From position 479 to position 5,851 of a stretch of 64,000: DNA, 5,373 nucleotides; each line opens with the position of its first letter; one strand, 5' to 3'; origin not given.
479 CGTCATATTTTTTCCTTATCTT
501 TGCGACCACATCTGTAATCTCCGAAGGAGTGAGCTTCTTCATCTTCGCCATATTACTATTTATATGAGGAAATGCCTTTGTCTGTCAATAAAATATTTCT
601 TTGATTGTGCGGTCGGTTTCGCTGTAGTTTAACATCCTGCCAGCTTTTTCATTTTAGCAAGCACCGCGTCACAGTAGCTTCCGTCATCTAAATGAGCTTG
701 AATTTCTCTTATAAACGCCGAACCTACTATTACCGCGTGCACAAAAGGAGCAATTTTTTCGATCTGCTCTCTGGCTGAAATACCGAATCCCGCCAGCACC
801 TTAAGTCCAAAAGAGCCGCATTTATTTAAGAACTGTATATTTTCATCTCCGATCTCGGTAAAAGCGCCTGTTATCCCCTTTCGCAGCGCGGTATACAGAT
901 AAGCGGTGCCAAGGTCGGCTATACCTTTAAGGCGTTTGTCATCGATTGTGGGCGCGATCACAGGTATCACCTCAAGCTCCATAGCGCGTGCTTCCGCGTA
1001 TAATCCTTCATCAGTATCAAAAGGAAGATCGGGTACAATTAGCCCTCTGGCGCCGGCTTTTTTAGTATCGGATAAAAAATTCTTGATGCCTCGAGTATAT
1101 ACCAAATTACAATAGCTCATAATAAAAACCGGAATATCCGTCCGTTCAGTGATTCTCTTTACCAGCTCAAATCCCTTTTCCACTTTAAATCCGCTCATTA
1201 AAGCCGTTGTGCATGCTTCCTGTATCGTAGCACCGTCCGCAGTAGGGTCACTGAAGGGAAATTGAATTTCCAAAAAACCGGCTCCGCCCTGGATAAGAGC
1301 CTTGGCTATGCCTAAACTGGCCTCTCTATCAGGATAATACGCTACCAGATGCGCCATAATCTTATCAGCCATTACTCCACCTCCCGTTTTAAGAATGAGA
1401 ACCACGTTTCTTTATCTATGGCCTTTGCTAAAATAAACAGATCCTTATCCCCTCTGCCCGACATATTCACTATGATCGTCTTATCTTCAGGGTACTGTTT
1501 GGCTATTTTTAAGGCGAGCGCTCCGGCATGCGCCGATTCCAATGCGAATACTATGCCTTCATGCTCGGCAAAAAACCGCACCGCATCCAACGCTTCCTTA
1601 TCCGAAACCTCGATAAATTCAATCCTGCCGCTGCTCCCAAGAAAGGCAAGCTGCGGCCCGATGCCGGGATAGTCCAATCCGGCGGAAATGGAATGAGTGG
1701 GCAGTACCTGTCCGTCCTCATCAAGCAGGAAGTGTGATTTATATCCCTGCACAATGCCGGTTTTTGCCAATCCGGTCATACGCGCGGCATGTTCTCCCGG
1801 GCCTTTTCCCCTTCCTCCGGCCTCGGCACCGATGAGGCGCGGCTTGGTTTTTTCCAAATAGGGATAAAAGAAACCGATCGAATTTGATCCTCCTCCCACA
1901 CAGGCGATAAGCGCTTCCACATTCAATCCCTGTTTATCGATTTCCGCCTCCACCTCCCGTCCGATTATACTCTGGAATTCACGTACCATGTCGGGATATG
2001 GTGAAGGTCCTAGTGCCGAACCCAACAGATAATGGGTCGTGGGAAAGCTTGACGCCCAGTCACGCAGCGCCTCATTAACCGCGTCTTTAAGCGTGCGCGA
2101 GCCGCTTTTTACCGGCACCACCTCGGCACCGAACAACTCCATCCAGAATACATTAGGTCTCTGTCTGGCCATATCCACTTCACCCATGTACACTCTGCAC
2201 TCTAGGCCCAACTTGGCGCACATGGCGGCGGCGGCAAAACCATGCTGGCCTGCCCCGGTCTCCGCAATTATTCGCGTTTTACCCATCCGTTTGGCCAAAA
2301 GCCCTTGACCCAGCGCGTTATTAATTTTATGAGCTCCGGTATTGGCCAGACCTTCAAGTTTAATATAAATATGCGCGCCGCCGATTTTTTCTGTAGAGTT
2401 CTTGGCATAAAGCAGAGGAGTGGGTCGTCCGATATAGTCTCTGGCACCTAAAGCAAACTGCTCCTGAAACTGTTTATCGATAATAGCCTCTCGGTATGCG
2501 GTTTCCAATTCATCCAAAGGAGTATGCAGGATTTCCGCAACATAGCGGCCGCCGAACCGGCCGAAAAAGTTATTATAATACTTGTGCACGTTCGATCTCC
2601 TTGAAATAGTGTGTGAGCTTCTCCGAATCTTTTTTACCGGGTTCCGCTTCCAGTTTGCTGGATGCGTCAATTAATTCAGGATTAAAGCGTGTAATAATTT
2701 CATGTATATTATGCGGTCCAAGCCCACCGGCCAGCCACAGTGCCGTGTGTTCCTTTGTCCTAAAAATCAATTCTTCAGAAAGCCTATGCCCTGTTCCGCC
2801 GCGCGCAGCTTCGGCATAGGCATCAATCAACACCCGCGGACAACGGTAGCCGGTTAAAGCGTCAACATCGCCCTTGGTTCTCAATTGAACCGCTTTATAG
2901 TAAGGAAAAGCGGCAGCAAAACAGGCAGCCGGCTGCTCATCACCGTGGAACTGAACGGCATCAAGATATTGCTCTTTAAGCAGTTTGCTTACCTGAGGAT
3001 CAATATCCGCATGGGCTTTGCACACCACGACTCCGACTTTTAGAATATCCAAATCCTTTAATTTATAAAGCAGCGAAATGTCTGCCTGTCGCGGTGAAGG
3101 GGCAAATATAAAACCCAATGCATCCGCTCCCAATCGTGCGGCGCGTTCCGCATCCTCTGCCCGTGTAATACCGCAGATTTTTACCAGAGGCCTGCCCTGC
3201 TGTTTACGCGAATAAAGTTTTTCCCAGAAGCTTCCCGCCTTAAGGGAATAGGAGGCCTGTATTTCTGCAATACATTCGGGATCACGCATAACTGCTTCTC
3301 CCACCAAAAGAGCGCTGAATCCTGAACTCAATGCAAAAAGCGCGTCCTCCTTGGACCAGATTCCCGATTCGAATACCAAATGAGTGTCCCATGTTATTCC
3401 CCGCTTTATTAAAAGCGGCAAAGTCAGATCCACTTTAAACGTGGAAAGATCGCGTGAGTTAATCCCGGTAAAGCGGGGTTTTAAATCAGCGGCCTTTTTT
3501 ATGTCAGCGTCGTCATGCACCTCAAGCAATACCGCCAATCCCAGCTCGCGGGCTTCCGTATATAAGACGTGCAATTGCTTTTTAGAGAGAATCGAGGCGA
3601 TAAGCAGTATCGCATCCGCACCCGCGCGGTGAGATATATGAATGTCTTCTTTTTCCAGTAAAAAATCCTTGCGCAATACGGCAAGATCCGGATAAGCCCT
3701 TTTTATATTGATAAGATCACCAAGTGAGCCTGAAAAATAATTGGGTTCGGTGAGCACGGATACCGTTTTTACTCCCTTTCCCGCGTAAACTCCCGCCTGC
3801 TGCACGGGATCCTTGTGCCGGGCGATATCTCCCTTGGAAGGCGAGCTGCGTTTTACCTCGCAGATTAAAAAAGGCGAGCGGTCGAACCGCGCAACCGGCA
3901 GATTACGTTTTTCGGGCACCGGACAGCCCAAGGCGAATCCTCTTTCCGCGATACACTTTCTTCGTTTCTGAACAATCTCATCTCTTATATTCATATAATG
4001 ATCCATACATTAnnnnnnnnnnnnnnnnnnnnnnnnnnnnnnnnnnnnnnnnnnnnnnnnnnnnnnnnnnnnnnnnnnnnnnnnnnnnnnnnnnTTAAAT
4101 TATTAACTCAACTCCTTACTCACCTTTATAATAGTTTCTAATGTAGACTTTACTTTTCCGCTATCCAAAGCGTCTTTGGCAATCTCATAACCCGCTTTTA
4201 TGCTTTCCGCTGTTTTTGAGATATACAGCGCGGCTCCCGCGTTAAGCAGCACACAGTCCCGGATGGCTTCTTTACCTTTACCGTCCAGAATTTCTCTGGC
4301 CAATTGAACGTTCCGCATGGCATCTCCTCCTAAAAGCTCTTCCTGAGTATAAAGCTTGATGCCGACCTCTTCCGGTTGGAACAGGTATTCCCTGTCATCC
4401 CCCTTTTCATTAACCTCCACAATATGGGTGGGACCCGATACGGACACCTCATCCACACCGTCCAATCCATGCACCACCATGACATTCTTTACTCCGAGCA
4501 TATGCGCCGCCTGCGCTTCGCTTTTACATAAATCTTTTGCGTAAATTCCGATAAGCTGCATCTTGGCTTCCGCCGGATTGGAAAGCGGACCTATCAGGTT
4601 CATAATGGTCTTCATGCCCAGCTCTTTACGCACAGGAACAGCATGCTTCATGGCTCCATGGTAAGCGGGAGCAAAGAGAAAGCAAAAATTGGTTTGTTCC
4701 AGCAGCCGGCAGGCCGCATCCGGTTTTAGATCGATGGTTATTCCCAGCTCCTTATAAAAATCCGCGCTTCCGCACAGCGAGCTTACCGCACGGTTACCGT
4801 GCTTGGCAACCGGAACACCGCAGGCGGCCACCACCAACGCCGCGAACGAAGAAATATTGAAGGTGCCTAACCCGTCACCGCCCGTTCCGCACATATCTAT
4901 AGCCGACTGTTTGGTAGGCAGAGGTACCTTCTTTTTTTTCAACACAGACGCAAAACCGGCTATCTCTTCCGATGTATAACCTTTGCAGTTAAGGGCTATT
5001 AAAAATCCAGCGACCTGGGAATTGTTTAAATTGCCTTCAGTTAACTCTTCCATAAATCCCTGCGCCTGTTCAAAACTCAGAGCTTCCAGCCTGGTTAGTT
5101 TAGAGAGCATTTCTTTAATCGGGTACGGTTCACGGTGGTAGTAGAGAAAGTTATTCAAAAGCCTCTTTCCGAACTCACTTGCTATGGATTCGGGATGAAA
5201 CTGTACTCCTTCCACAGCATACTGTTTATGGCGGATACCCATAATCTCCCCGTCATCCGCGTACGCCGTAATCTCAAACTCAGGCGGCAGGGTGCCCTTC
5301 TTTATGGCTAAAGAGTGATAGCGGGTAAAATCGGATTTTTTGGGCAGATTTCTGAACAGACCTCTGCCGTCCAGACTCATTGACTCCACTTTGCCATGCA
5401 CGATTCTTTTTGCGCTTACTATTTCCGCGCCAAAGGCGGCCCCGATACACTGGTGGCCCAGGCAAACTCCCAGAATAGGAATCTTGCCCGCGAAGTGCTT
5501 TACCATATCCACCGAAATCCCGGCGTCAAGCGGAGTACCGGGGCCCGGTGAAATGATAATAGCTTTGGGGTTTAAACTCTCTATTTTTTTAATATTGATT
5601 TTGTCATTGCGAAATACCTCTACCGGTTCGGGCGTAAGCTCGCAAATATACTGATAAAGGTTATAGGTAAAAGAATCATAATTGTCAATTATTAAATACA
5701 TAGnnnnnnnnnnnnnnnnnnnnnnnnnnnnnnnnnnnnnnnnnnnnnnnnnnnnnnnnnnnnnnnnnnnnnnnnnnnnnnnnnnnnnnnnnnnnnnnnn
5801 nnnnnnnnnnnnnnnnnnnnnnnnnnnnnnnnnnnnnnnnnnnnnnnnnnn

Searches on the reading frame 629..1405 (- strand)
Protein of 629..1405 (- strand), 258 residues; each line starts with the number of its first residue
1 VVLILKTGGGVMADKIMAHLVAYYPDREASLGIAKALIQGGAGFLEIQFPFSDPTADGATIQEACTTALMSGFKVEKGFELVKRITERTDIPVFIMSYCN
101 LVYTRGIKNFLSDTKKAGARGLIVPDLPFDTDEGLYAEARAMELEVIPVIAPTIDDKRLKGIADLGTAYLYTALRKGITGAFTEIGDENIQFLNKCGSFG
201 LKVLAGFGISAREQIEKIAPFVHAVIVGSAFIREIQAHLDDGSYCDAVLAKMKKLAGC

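Call 55: search_protein_families(library=pfam, proteins=[window:629-1405:-], max_evalue=0.00001)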
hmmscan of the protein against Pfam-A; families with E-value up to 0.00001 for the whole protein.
window:629-1405:- (258 aa): 1 family
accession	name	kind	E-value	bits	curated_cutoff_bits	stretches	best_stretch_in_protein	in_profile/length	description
PF00290.26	Trp_syntA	-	3.2e-60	203.7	27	1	17-245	13-243/259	Tryptophan synthase alpha chain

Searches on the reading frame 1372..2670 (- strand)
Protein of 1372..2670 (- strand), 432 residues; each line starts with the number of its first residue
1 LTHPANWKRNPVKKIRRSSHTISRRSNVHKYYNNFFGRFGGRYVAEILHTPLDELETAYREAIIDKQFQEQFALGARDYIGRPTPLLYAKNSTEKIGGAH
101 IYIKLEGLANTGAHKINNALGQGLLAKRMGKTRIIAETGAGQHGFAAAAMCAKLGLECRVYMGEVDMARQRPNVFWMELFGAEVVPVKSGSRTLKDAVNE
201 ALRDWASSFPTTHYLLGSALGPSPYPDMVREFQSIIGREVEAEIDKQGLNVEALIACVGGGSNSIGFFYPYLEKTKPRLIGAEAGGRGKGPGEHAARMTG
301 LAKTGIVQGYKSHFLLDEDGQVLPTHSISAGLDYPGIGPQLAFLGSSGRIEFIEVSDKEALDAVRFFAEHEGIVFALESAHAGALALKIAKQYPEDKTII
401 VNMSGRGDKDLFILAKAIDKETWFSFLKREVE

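Call 55: search_protein_families(library=pfam, proteins=[window:1372-2670:-], max_evalue=0.00001)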
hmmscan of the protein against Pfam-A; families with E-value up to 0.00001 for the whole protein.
window:1372-2670:- (432 aa): 1 family
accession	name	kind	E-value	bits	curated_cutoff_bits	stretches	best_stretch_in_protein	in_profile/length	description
PF00291.31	PALP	-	1.2e-41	143.5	35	1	81-405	5-295/295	Pyridoxal-phosphate dependent enzyme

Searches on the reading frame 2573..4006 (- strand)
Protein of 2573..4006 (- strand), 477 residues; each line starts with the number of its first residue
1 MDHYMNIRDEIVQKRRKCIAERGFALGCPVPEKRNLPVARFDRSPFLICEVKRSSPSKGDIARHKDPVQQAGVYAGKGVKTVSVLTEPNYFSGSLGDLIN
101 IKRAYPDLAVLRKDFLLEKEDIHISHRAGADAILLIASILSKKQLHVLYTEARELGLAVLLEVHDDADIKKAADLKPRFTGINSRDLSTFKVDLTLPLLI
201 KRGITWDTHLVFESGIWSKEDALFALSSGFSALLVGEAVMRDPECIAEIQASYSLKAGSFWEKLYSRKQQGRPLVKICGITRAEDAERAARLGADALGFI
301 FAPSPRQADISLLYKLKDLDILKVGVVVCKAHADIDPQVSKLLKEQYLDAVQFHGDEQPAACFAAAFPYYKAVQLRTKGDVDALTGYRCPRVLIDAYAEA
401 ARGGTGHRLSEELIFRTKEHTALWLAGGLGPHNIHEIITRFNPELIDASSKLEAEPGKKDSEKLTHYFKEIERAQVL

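Call 55: search_protein_families(library=pfam, proteins=[window:2573-4006:-], max_evalue=0.00001)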
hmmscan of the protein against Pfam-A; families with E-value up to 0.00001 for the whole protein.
window:2573-4006:- (477 aa): 2 families
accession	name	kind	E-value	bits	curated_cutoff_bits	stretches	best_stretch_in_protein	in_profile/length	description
PF00218.27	IGPS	-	9.1e-59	199.1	27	1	40-249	43-251/254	Indole-3-glycerol phosphate synthase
PF00697.28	PRAI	-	1.3e-29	103.8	22.7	1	275-469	1-192/193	N-(5'phosphoribosyl)anthranilate (PRA) isomerase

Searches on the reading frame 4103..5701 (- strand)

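Call 55: search_protein_families(library=pfam, proteins=[window:4103-5701:-], max_evalue=0.00001)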
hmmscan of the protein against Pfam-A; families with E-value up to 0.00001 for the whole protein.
window:4103-5701:- (532 aa): 4 families
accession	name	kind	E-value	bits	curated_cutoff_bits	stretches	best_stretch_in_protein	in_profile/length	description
PF00591.27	Glycos_transf_3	-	2.9e-88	296.2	27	1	265-516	2-251/253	Glycosyl transferase family, a/b domain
PF00117.34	GATase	-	8.5e-57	192.3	22.8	1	3-186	1-187/190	Glutamine amidotransferase class-I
PF02885.22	Glycos_trans_3N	-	7e-16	58.2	26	1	196-255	1-60/63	Glycosyl transferase family, helical bundle domain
PF07722.19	Peptidase_C26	-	4.7e-11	43.3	20.5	1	70-171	102-219/219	Peptidase C26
